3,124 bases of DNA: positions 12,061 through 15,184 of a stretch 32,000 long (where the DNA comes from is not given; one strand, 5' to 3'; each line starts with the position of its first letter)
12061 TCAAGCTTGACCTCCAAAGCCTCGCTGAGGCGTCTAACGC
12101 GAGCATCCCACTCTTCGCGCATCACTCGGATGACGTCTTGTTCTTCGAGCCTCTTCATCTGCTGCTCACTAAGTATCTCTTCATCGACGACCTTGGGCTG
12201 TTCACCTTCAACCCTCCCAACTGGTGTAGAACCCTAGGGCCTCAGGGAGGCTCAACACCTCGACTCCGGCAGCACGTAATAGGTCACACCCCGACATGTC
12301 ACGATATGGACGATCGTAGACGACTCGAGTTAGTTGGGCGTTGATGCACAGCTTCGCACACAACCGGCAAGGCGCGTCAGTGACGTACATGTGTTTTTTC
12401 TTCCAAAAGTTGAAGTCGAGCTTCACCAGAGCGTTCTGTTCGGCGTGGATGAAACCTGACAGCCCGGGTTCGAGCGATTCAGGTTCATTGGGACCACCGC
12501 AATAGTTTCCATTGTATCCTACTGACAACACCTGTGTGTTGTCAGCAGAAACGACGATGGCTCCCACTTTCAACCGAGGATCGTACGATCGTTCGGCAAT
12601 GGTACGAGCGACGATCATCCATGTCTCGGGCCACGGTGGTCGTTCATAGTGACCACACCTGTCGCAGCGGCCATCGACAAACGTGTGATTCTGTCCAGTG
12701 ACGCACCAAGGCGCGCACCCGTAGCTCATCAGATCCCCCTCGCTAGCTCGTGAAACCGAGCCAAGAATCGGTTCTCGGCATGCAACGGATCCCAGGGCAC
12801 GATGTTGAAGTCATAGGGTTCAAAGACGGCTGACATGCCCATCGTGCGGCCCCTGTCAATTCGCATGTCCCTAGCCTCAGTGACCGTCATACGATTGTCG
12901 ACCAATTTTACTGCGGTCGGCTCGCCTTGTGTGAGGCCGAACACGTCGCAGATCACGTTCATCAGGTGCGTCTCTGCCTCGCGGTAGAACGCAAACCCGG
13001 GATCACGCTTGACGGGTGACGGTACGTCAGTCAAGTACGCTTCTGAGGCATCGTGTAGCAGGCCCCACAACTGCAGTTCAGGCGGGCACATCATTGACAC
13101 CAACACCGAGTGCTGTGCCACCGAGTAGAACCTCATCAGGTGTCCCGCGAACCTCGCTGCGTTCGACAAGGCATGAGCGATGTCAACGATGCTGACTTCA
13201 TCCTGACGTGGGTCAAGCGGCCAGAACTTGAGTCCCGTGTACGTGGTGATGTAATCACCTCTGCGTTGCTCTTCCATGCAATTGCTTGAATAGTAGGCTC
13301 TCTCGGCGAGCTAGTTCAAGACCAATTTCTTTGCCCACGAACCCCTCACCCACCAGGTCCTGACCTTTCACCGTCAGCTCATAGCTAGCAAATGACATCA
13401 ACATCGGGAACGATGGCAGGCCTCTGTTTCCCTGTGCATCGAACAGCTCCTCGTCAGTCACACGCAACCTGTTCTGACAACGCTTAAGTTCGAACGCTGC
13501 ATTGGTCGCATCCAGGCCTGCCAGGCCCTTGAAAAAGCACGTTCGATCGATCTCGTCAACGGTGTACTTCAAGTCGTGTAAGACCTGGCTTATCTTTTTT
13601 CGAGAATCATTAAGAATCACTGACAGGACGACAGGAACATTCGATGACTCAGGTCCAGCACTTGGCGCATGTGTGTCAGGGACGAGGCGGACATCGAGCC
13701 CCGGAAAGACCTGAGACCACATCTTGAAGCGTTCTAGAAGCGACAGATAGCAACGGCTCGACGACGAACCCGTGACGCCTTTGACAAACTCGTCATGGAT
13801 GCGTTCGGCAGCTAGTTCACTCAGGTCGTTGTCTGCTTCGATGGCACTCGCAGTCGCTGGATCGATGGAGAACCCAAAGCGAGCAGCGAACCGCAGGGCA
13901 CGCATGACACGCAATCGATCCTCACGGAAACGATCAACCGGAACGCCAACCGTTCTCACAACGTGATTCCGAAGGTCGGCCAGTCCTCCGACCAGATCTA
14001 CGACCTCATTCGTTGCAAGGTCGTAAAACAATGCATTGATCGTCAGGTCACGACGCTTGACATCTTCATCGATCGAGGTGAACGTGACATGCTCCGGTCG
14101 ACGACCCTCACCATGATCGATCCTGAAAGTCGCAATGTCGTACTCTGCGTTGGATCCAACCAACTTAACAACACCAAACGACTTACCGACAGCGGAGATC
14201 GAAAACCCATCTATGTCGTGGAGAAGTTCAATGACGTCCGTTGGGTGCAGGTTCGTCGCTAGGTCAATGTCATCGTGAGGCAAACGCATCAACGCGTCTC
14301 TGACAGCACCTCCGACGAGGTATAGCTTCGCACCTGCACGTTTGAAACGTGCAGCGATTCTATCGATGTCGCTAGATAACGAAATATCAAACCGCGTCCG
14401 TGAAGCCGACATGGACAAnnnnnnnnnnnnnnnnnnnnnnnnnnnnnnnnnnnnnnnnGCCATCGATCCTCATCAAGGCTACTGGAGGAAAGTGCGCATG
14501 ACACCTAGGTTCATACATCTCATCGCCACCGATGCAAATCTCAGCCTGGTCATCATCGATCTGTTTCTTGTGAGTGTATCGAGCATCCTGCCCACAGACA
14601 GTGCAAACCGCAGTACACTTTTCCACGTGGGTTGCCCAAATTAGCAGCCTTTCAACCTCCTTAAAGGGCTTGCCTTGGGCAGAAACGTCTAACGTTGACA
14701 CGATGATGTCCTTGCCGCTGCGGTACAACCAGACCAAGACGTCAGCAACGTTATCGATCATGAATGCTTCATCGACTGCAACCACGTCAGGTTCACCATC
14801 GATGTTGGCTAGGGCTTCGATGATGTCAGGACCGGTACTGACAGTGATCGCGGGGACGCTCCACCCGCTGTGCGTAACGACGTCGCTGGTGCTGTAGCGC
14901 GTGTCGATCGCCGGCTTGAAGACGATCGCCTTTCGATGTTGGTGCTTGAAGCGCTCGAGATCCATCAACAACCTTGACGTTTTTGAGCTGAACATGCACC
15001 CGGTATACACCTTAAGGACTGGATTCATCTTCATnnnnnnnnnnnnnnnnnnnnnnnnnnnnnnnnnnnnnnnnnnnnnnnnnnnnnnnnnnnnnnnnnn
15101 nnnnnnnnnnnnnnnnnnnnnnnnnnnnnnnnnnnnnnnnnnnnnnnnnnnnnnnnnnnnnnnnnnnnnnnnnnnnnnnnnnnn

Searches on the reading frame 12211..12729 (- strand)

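Call 12: search_protein_families(library=pfam, proteins=[window:12211-12729:-], max_evalue=0.001)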
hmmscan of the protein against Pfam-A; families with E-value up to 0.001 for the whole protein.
window:12211-12729:- (173 aa): 2 families
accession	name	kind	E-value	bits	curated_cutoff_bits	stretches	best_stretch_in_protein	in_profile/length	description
PF00383.29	dCMP_cyt_deam_1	-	1.6e-16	60.5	25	1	33-138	3-100/102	Cytidine and deoxycytidylate deaminase zinc-binding region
PF14437.12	MafB19-deam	-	1e-08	35.6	27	1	51-143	21-104/142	MafB19-like deaminase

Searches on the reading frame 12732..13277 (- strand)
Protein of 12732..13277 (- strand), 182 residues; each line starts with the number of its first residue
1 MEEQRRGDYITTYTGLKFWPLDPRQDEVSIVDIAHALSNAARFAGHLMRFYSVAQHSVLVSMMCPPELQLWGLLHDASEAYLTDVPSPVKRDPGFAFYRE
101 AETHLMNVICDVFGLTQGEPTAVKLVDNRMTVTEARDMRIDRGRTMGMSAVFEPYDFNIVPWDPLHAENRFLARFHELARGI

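Call 12: search_protein_families(library=pfam, proteins=[window:12732-13277:-], max_evalue=0.001)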
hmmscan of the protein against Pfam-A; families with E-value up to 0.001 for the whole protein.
window:12732-13277:- (182 aa): 0 families

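Call 43: search_protein_families(library=phrogs, proteins=[window:12732-13277:-], max_evalue=0.001)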
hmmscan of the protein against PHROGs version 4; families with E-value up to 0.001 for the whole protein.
window:12732-13277:- (182 aa): 6 families
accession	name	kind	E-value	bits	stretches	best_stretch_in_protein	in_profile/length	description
phrog_318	-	other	3.5e-67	228.1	1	2-180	92-269/296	deoxyribonucleoside 5' monophosphate phosphatase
phrog_8467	-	other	3.3e-41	142.1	1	14-180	29-193/195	deoxyribonucleoside 5' monophosphate phosphatase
phrog_20276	-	unknown function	6.4e-22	78.9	1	9-92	3-86/103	-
phrog_6402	-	other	8e-15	56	1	75-179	2-105/111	deoxyribonucleoside 5' monophosphate phosphatase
phrog_21461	-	other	7.1e-12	45.7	1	8-56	2-50/52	phosphohydrolase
phrog_6047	-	unknown function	0.00017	22.7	1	49-127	28-115/186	-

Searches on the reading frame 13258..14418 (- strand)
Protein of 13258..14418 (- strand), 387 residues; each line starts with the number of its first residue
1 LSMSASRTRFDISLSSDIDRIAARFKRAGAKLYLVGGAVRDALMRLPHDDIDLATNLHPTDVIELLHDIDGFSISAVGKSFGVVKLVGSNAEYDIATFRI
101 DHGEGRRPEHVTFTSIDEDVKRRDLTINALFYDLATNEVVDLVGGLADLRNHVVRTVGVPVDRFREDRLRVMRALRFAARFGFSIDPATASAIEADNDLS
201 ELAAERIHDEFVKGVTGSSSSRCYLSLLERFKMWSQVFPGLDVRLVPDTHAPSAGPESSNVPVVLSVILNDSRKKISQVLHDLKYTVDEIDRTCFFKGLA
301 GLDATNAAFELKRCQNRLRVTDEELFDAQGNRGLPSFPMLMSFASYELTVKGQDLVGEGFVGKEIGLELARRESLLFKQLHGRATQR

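Call 13: search_protein_families(library=pfam, proteins=[window:13258-14418:-], max_evalue=0.001)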
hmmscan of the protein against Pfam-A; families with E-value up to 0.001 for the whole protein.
window:13258-14418:- (387 aa): 2 families
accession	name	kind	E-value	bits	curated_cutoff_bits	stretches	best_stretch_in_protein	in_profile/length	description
PF01743.26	PolyA_pol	-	1.4e-32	113.1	23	1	32-155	1-126/126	Poly A polymerase head domain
PF12627.12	PolyA_pol_RNAbd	-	5.1e-08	33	22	1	182-242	1-61/64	Probable RNA and SrmB- binding site of polymerase A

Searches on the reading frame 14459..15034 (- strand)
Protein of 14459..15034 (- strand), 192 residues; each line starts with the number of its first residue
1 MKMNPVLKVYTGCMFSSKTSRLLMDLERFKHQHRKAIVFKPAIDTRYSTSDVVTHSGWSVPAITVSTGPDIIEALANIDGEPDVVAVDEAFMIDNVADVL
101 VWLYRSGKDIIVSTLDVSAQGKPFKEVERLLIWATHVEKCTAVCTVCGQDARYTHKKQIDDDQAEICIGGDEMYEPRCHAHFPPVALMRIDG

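Call 13: search_protein_families(library=pfam, proteins=[window:14459-15034:-], max_evalue=0.001)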
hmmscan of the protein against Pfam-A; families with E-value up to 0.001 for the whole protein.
window:14459-15034:- (192 aa): 1 family
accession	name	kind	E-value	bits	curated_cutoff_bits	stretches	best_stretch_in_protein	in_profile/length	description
PF00265.24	TK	-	2e-39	135.7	20.6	1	7-182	3-176/176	Thymidine kinase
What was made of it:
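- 14456..15034 (-): Downstream neighbour, 33 nt from B: thymidine kinase. Context, not part of the pair. Pfam PF00265, E 2e-39 (call 13).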
